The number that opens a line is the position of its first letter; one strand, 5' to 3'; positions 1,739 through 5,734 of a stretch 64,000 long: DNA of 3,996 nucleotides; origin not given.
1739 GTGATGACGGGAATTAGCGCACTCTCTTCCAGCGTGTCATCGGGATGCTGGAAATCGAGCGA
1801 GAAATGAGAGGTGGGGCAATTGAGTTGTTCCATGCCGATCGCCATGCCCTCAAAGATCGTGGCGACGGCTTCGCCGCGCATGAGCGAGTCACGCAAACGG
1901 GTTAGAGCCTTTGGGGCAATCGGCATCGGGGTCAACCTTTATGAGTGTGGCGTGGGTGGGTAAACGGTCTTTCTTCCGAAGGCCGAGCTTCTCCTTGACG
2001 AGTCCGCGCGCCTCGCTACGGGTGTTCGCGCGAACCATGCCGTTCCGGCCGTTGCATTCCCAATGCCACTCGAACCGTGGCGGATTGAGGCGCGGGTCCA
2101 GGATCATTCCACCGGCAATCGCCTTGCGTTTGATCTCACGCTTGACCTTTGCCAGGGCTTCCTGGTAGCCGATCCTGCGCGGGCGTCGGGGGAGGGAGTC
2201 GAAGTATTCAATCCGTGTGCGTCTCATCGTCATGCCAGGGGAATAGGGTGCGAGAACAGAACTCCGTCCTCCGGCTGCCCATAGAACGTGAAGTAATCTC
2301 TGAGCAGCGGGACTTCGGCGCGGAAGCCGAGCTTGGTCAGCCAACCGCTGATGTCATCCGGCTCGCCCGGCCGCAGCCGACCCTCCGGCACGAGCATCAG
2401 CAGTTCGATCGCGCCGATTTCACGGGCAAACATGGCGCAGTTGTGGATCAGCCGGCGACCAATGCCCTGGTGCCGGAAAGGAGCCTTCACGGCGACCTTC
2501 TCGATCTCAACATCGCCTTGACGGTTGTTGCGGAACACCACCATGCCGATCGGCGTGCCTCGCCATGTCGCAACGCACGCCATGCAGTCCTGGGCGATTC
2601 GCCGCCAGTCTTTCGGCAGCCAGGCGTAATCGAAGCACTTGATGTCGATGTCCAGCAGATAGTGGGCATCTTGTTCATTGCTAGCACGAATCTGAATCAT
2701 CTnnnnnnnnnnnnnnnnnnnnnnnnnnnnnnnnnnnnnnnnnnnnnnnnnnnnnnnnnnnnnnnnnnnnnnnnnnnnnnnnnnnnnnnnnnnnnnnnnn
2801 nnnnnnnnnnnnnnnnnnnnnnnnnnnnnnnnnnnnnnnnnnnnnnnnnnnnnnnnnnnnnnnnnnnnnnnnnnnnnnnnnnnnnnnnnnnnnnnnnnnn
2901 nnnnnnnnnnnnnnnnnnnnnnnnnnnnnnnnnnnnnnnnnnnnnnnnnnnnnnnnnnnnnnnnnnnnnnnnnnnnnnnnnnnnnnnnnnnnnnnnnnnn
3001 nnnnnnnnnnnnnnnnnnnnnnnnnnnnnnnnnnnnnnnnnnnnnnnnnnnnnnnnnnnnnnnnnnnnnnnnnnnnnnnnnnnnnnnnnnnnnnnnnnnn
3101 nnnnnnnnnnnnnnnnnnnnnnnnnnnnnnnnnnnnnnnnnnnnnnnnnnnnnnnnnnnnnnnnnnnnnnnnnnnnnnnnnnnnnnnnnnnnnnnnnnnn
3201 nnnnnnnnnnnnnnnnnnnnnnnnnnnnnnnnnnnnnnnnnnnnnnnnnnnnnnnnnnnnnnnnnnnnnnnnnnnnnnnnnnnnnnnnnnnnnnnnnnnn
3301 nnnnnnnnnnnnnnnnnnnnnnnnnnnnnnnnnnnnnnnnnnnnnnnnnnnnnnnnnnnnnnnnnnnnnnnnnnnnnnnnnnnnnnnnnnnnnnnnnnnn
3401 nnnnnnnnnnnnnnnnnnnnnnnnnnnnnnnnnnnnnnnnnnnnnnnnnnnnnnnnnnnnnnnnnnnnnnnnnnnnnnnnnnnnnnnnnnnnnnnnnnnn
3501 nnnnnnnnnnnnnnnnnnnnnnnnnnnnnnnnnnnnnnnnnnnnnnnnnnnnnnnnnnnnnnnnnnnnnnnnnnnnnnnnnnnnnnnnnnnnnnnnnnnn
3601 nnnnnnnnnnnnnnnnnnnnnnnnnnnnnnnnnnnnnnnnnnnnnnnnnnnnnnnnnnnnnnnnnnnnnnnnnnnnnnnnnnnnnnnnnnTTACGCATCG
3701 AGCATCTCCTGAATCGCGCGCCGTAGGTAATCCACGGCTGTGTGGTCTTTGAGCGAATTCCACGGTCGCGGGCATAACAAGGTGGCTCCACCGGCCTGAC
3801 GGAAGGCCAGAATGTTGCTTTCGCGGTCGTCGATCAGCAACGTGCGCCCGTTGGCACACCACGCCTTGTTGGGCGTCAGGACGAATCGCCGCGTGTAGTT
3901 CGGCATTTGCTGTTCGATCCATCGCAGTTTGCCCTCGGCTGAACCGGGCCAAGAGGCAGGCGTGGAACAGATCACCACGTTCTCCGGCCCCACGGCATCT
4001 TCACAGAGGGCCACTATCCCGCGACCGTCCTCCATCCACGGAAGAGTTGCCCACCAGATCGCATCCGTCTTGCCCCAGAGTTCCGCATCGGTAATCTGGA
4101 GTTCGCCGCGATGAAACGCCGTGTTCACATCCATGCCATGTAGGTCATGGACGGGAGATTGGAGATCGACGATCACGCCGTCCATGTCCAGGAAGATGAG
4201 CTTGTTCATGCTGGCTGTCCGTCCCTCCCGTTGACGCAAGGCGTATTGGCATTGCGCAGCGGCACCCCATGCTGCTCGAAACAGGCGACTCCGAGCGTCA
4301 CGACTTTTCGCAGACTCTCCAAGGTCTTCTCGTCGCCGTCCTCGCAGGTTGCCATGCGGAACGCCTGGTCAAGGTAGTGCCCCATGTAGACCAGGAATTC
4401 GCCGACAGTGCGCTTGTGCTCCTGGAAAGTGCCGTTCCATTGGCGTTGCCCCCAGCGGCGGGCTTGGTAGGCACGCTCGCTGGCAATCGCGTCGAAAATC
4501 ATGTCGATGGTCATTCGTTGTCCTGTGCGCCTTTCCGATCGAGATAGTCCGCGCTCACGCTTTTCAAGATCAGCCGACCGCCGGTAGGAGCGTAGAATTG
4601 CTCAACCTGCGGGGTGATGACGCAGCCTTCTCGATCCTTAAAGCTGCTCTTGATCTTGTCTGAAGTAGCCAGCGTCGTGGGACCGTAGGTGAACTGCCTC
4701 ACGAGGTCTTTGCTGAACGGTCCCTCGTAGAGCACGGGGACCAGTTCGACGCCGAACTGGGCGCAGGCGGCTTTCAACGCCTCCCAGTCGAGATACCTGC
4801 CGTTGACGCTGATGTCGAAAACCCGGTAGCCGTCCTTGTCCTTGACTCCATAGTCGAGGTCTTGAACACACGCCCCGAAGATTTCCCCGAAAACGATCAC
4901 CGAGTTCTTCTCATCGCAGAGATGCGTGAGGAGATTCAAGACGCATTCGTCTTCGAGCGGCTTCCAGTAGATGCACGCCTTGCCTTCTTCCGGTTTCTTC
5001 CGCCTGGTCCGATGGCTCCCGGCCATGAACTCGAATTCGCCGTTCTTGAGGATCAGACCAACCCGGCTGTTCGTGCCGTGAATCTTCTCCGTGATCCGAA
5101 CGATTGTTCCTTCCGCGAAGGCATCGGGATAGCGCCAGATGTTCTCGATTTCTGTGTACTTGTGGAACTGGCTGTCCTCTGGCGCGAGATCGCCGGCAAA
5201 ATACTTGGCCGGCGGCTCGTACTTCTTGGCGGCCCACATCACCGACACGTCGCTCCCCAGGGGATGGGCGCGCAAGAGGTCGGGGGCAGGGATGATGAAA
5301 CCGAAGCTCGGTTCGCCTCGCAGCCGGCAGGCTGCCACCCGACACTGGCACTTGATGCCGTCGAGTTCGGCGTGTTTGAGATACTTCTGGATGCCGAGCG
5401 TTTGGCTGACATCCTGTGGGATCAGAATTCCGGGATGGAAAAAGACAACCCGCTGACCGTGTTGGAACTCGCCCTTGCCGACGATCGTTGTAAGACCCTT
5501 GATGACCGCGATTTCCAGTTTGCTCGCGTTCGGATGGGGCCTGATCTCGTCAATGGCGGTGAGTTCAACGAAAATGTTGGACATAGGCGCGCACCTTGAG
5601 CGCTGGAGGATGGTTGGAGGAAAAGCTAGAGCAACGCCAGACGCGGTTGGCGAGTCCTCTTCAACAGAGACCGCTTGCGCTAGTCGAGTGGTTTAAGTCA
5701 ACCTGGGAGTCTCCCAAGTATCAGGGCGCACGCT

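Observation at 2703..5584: Tightly coupled operon: Rnl5-like RNA ligase (tRNA-binding-like OB domain plus KIHGTN ligase), small MazG-like protein, HAD phosphatase, PD-(D/E)XK nuclease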

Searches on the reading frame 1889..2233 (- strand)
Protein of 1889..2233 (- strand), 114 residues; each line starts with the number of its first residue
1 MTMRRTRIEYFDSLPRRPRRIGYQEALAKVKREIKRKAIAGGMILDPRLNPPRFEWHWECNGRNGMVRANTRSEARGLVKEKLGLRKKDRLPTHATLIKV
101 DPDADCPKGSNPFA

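Call 45: search_protein_families(library=pfam, proteins=[window:1889-2233:-], max_evalue=0.01)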
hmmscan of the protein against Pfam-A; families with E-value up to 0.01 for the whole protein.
window:1889-2233:- (114 aa): 0 families

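Call 74: search_protein_families(library=padloc, proteins=[window:1889-2233:-], max_evalue=0.01)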
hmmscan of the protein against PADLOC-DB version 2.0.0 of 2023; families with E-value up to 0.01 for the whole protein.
window:1889-2233:- (114 aa): 0 families

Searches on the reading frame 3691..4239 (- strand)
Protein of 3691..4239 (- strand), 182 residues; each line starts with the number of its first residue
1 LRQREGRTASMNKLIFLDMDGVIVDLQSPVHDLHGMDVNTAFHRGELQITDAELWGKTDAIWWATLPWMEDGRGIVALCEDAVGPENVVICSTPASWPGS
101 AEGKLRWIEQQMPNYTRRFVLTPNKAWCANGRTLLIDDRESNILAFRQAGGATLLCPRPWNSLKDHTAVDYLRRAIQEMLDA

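Call 4: search_protein_families(library=pfam, proteins=[window:3691-4239:-], max_evalue=0.01)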
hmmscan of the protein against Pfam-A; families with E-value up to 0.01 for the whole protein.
window:3691-4239:- (182 aa): 1 family
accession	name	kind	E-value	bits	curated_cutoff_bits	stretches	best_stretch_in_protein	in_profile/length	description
PF06941.18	NT5C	-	4.1e-05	24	24.8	1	13-161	2-155/180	5' nucleotidase, deoxy (Pyrimidine), cytosolic type C protein (NT5C)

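Call 5: search_protein_families(library=phrogs, proteins=[window:3691-4239:-], max_evalue=0.001)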
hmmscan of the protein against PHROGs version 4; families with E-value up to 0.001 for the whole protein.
window:3691-4239:- (182 aa): 3 families
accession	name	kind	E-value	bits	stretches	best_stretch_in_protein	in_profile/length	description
phrog_2643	-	moron, auxiliary metabolic gene and host takeover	4.1e-15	56.9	1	10-173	4-173/182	5'-3' deoxyribonucleotidase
phrog_420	-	unknown function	5.3e-15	56.6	1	8-167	9-186/267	unknown function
phrog_415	-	other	7.1e-05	23.6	0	8-37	17-46/218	polynucleotide kinase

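Call 11: search_protein_families(library=ncbifam, proteins=[window:3691-4239:-], max_evalue=0.01)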
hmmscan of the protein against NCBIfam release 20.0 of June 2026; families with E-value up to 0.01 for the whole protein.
window:3691-4239:- (182 aa): 1 family
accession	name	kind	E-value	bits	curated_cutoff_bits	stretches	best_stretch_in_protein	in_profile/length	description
TIGR01509.1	HAD-SF-IA-v3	subfamily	0.0023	18.1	29.4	0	132-154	130-152/154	HAD-IA family hydrolase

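Call 47: search_solved_structures(query=window:3691-4209:-, max_evalue=10, show_alignments=2)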
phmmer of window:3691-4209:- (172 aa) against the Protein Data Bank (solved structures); distinct sequences matched with E-value up to 10: 6.
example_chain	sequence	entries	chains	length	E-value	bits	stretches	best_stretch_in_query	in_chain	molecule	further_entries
2jao_A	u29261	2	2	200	0.0015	21.3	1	76-133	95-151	5'(3')-DEOXYRIBONUCLEOTIDASE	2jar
2i7d_A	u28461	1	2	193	0.0071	19.1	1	77-130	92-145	5'(3')-deoxyribonucleotidase, cytosolic type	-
4l57_A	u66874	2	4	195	0.0072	19.1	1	77-130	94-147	5'(3')-deoxyribonucleotidase, cytosolic type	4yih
6g2n_A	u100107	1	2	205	0.0081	18.9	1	77-130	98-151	5'(3')-deoxyribonucleotidase, cytosolic type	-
9l8z_A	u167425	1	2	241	1.6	11.4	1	107-127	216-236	Hemagglutinin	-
2pet_A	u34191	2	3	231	1.7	11.3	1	55-106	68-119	Lutheran blood group glycoprotein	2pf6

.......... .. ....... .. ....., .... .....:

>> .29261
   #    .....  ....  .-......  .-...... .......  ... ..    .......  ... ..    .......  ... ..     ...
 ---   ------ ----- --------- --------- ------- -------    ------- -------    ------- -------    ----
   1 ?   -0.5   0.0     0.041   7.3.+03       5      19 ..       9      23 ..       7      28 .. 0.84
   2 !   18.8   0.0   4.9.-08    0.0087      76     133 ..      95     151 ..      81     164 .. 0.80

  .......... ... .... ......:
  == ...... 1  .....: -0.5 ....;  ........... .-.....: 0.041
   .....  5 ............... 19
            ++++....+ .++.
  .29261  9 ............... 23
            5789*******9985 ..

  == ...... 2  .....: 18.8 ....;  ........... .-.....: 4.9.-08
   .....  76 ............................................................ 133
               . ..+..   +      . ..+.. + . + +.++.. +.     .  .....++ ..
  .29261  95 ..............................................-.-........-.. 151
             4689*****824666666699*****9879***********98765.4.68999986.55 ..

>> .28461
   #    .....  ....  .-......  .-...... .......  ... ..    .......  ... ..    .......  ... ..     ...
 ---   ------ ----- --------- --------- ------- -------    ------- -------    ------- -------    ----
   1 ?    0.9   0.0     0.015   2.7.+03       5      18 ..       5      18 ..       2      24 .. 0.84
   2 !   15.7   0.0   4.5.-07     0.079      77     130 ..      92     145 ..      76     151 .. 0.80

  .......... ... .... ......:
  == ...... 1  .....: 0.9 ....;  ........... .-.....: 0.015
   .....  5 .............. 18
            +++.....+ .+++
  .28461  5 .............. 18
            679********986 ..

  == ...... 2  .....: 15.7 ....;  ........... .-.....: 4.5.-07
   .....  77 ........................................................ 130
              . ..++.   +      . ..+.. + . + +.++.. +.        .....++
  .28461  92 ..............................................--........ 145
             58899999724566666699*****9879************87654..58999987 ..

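Call 74: search_protein_families(library=padloc, proteins=[window:3691-4209:-], max_evalue=0.01)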
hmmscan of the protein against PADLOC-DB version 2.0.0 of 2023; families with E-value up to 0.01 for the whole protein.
window:3691-4209:- (172 aa): 0 families

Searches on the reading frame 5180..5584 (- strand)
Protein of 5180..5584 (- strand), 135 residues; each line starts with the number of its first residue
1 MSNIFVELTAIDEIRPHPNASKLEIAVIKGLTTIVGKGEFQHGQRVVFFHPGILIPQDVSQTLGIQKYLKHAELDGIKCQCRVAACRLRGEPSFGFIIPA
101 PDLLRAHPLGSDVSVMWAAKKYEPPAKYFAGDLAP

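Call 70: search_solved_structures(query=A5, max_evalue=10, show_alignments=0)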
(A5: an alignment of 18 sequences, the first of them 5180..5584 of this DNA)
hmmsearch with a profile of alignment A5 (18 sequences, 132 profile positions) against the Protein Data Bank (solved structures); distinct sequences matched with E-value up to 10: 26.
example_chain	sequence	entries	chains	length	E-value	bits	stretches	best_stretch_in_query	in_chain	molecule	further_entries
6vt3_A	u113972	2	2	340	2.4e-20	76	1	7-127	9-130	RNA Ligase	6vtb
6vt1_A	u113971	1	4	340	2.5e-20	76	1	7-127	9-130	RNA Ligase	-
6vt9_A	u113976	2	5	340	2.5e-20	76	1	7-127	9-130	RNA ligase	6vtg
6vt8_A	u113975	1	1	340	2.5e-20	76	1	7-127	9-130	RNA Ligase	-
5cot_A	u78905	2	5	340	2.5e-20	76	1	7-127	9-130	Naegleria gruberi RNA ligase | RNA ligase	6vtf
6vt4_A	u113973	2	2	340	2.5e-20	76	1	7-127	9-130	RNA Ligase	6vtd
6vt0_A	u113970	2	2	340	2.5e-20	76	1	7-127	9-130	RNA Ligase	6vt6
5cou_A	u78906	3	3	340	2.5e-20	76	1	7-127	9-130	Naegleria gruberi RNA ligase | RNA ligase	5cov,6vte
6vt5_A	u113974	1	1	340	3.9e-19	72.1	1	7-127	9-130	RNA Ligase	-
1mkh_A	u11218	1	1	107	1.4e-05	28.3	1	6-29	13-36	C-terminal domain of Methionyl-tRNA synthetase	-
4p71_A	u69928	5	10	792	2.4e-05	27.5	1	82-124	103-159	Phenylalanine--tRNA ligase beta subunit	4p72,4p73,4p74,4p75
5h34_A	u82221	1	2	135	4.1e-05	26.7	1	5-44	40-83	Methionine-tRNA ligase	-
3pco_B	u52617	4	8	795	4.6e-05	26.6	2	82-117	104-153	Phenylalanyl-tRNA synthetase, beta chain | Phenylalanine--tRNA ligase beta subunit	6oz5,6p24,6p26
7n8y_B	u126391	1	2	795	4.8e-05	26.5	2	82-117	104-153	Phenylalanine--tRNA ligase beta subunit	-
3bu2_A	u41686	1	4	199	0.00013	25.1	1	11-58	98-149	Putative tRNA-binding protein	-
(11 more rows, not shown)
